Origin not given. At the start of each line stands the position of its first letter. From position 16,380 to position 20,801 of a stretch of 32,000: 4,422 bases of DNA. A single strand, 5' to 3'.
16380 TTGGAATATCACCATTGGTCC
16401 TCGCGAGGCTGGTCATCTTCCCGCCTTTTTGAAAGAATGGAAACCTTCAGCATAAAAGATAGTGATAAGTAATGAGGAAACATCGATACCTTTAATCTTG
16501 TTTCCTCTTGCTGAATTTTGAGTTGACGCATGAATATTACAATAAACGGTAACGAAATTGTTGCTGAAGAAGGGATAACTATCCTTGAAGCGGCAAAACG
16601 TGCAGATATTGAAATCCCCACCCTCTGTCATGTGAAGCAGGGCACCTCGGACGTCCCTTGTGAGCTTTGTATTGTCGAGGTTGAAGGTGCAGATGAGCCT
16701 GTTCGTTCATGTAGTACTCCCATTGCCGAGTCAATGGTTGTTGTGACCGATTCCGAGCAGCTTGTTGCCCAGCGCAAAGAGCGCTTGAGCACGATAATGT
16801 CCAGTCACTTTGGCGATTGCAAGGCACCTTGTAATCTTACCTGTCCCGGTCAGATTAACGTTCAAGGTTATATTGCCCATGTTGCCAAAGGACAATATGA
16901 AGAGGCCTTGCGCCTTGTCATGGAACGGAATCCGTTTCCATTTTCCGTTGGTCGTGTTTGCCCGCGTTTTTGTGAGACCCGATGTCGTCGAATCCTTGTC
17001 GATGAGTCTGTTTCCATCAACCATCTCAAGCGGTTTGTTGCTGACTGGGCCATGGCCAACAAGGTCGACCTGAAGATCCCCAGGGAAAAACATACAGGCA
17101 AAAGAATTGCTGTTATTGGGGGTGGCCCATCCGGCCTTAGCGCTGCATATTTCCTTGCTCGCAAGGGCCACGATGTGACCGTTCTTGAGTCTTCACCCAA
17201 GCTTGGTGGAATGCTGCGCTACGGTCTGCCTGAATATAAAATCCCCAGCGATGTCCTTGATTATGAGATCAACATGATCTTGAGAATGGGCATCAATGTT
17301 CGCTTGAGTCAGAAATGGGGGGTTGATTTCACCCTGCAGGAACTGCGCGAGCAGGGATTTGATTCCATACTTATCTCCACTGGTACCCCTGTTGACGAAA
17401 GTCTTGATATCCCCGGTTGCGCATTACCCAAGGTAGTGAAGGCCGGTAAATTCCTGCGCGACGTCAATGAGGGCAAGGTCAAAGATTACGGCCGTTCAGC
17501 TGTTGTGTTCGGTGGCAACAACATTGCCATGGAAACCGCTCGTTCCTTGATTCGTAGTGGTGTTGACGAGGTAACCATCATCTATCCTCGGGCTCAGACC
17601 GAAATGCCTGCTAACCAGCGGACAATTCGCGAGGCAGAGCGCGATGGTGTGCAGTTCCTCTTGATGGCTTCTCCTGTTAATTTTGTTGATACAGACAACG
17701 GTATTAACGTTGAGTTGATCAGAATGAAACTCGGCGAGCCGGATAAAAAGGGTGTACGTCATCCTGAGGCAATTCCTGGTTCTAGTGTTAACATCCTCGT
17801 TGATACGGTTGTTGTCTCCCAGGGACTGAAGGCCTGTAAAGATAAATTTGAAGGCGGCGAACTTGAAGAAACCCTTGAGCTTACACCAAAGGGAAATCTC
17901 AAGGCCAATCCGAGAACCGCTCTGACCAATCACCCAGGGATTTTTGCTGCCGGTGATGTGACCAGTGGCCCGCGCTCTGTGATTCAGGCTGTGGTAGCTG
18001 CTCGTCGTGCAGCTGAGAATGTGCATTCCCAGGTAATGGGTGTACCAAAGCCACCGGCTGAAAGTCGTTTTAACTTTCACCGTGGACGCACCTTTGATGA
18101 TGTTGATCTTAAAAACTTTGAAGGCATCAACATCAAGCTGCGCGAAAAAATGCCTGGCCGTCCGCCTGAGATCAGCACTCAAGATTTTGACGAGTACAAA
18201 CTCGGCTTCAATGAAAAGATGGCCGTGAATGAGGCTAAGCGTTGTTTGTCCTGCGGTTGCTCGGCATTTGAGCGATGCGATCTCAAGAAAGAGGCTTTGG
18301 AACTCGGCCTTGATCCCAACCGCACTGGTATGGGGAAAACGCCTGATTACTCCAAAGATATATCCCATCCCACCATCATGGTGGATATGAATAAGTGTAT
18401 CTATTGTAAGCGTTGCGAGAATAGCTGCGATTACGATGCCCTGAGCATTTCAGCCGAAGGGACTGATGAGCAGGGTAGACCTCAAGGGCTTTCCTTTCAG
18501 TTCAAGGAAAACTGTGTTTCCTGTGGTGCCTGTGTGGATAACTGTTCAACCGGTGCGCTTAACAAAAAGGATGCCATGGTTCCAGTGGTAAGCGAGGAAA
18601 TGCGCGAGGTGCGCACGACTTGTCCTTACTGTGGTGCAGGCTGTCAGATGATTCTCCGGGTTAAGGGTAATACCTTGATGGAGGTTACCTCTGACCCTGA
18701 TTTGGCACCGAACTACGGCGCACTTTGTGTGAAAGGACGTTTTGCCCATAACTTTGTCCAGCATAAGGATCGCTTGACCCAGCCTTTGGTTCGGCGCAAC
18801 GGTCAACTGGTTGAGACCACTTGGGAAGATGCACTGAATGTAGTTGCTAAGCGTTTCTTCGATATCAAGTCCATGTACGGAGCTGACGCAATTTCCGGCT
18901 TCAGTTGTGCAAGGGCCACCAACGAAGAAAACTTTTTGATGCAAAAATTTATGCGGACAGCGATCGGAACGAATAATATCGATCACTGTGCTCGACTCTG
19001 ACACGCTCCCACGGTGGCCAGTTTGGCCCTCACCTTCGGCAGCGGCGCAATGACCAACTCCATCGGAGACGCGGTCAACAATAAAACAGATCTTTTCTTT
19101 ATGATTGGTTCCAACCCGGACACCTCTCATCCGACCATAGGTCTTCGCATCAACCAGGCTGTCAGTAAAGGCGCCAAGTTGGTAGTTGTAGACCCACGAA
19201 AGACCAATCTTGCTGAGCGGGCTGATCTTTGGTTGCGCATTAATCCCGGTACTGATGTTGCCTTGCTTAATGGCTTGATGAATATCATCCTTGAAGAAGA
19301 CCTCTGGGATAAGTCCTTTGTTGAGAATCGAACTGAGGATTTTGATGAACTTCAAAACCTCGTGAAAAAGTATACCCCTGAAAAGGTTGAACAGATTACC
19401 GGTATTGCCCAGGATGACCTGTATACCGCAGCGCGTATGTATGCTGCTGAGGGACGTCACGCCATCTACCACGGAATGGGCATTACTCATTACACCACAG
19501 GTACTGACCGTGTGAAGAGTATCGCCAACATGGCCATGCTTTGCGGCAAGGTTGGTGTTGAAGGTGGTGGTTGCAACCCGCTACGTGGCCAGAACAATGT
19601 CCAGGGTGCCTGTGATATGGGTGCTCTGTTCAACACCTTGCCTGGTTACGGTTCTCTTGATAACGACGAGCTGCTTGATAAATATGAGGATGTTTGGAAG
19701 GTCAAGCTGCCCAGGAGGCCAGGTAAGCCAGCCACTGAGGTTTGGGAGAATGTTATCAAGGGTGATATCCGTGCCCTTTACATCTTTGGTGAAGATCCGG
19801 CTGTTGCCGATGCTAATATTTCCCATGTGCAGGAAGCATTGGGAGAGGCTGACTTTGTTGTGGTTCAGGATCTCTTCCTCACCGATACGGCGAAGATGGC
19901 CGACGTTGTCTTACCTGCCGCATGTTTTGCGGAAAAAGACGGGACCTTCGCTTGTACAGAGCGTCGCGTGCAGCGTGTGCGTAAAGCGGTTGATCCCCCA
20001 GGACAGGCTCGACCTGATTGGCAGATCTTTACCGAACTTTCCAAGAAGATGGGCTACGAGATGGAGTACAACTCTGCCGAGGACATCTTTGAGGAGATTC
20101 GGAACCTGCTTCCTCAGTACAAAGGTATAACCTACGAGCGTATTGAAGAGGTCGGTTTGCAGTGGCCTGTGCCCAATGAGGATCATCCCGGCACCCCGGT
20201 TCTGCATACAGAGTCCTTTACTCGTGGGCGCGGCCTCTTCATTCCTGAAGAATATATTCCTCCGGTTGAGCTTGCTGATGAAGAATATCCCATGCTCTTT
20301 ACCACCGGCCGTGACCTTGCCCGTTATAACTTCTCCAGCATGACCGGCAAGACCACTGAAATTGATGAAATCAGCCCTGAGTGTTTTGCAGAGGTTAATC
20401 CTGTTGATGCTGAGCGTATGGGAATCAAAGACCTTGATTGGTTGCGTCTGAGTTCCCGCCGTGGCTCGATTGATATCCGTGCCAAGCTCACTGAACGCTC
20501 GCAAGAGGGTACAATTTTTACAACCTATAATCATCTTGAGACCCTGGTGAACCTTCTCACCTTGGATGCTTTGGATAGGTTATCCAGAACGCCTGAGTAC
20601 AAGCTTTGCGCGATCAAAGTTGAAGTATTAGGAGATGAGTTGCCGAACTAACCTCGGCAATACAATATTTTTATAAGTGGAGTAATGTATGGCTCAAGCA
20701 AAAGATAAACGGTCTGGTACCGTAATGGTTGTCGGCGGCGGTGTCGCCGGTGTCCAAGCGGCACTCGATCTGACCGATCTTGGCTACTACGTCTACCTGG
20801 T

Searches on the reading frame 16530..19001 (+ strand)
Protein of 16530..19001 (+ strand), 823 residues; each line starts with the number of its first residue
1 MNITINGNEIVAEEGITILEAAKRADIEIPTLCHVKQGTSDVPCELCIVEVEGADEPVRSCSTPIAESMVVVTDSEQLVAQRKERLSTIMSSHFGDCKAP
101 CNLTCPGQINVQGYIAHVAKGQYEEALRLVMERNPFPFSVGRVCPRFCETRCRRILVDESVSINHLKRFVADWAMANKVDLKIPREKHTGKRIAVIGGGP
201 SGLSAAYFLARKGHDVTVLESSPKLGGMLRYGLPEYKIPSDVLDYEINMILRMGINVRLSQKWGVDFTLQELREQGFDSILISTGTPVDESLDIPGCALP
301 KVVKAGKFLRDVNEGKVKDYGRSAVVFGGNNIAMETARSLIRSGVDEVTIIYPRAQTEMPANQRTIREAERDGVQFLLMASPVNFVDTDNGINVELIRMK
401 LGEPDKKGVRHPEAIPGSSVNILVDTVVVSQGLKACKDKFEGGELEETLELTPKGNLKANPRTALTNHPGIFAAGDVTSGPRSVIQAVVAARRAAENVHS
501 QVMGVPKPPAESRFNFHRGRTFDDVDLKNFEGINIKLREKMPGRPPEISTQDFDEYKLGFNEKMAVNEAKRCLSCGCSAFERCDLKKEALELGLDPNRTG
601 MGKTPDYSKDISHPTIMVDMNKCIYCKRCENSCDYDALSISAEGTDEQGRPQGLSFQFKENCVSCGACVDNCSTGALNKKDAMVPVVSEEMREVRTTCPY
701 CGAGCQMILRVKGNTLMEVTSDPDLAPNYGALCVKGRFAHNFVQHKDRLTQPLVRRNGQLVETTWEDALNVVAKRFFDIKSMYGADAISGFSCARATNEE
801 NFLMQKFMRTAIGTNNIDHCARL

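Call 3: search_protein_families(library=pfam, proteins=[window:16530-19001:+], max_evalue=0.001)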
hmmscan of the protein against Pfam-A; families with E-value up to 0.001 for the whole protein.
window:16530-19001:+ (823 aa): 20 families
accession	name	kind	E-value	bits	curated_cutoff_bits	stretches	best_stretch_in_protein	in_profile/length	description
PF07992.20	Pyr_redox_2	-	1.2e-32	113.9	26.1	1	192-488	2-288/291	Pyridine nucleotide-disulphide oxidoreductase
PF14691.11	Fer4_20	-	1.2e-21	77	25.8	1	97-178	27-112/113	Dihydroprymidine dehydrogenase domain II, 4Fe-4S cluster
PF04879.21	Molybdop_Fe4S4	-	3.8e-17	62.4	22.7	1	691-745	1-55/55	Molybdopterin oxidoreductase Fe4S4 domain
PF13510.11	Fer2_4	-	1.7e-15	57.2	22.8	1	2-75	5-81/82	2Fe-2S iron-sulfur cluster binding domain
PF00070.33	Pyr_redox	-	3.6e-13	50.3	22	1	192-226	1-35/82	Pyridine nucleotide-disulphide oxidoreductase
PF00384.28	Molybdopterin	-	5.6e-13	49.1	24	1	748-823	1-81/353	Molybdopterin oxidoreductase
PF13450.12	NAD_binding_8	-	8.4e-11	42.4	21.9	1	195-250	1-52/68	NAD(P)-binding Rossmann-like domain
PF01593.30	Amino_oxidase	-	7.8e-10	39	19.8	1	201-227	2-28/443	Flavin containing amine oxidoreductase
PF01266.30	DAO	-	8.8e-09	35.8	27.9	1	192-226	1-35/353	FAD dependent oxidoreductase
PF13738.12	Pyr_redox_3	-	1.2e-08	35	30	0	187-223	161-197/305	Pyridine nucleotide-disulphide oxidoreductase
PF12838.12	Fer4_7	-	1.2e-07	32.5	27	1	622-676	1-52/52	4Fe-4S dicluster domain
PF12831.13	FAD_oxidored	-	1.7e-07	31.3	27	1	193-233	2-42/416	FAD dependent oxidoreductase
PF13187.11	Fer4_9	-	2.9e-07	30.8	27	1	622-676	1-51/52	4Fe-4S dicluster domain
PF13241.12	NAD_binding_7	-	3.3e-07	31.3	22.1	0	321-375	7-63/104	Putative NAD(P)-binding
PF00890.30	FAD_binding_2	-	8.8e-07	28.9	20.4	1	193-229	2-38/414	FAD binding domain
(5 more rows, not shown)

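Call 4: search_protein_families(library=ncbifam, proteins=[window:16530-19001:+], max_evalue=0.001)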
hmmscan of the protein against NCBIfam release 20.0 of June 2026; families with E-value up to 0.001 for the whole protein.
window:16530-19001:+ (823 aa): 124 families (the best 25 are shown)
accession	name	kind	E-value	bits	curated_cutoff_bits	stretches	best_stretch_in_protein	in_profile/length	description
NF009454.0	PRK12814.1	equivalog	1.5e-159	532.4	916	1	2-629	5-624/657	putative NADPH-dependent glutamate synthase small subunit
NF009410.0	PRK12771.1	subfamily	2.2e-128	429.3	516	1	80-640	29-562/566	NAD(P)-binding protein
NF009414.0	PRK12778.1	equivalog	6.8e-98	328.8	1103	1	96-502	333-749/752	bifunctional dihydroorotate dehydrogenase B NAD binding subunit/NADPH-dependent glutamate synthase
TIGR03315.1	Se_ygfK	equivalog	5.7e-90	302.1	835.3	1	92-637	437-937/1012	putative selenate reductase subunit YgfK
TIGR01316.1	gltA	equivalog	8.4e-84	281.9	471.75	1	97-500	31-447/449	NADPH-dependent glutamate synthase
NF010590.0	PRK13984.1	equivalog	2.7e-82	276.9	946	2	97-502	195-606/611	putative oxidoreductase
TIGR01318.1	gltD_gamma_fam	subfamily_domain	2.7e-73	247.1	482.95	1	97-498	45-461/467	glutamate synthase, small subunit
NF009413.0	PRK12775.1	equivalog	1.7e-72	244.6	1895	1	98-500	337-752/1006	putative trifunctional 2-polyprenylphenol hydroxylase/glutamate synthase subunit beta/ferritin domain-containing protein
NF009408.0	PRK12769.1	equivalog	1.4e-67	228.3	1003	1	98-500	233-649/659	formate-dependent uric acid utilization protein AegA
NF009415.0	PRK12779.1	equivalog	1.5e-56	191.9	1519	1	101-502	210-626/944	putative bifunctional glutamate synthase subunit beta/2-polyprenylphenol hydroxylase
NF009409.0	PRK12770.1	subfamily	6.7e-56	189.9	343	1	186-501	14-349/360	putative glutamate synthase subunit beta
NF009451.0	PRK12809.1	equivalog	4.4e-55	187.2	1154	1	97-498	215-630/639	formate-dependent uric acid utilization protein YgfT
TIGR01317.1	GOGAT_sm_gam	subfamily_domain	5.5e-54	183.8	447.7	1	91-505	41-481/485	glutamate synthase small subunit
TIGR01591.1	Fdh-alpha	equivalog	4.7e-47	160.5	666.25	1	696-823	1-128/672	formate dehydrogenase subunit alpha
NF045663.1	diclust_near_Sec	equivalog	3.8e-43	147.6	530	2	94-288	13-201/759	pyridine nucleotide-disulfide oxidoreductase/dicluster-binding protein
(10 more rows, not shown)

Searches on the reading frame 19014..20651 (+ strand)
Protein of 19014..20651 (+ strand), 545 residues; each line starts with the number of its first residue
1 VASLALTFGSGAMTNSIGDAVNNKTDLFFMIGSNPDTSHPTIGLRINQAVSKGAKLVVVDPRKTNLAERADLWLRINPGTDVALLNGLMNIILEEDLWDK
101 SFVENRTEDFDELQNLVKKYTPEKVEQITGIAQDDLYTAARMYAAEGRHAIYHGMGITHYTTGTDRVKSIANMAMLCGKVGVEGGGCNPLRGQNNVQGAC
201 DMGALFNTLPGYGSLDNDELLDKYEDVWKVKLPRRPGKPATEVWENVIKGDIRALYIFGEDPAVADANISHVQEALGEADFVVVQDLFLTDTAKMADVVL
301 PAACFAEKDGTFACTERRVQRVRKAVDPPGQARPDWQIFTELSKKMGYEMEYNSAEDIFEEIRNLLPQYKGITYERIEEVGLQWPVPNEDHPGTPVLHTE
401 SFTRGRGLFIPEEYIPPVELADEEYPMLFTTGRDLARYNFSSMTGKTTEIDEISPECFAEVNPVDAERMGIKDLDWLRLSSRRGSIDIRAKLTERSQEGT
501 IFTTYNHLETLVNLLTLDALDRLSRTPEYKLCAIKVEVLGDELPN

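Call 5: search_protein_families(library=pfam, proteins=[window:19014-20651:+], max_evalue=0.00001)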
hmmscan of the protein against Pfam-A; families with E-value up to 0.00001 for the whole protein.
window:19014-20651:+ (545 aa): 2 families
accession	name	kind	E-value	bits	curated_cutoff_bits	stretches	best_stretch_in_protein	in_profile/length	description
PF00384.28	Molybdopterin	-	7.5e-63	213.1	24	1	13-345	98-353/353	Molybdopterin oxidoreductase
PF01568.27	Molydop_binding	-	4.5e-24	85.1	26.8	1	428-533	2-110/110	Molydopterin dinucleotide binding domain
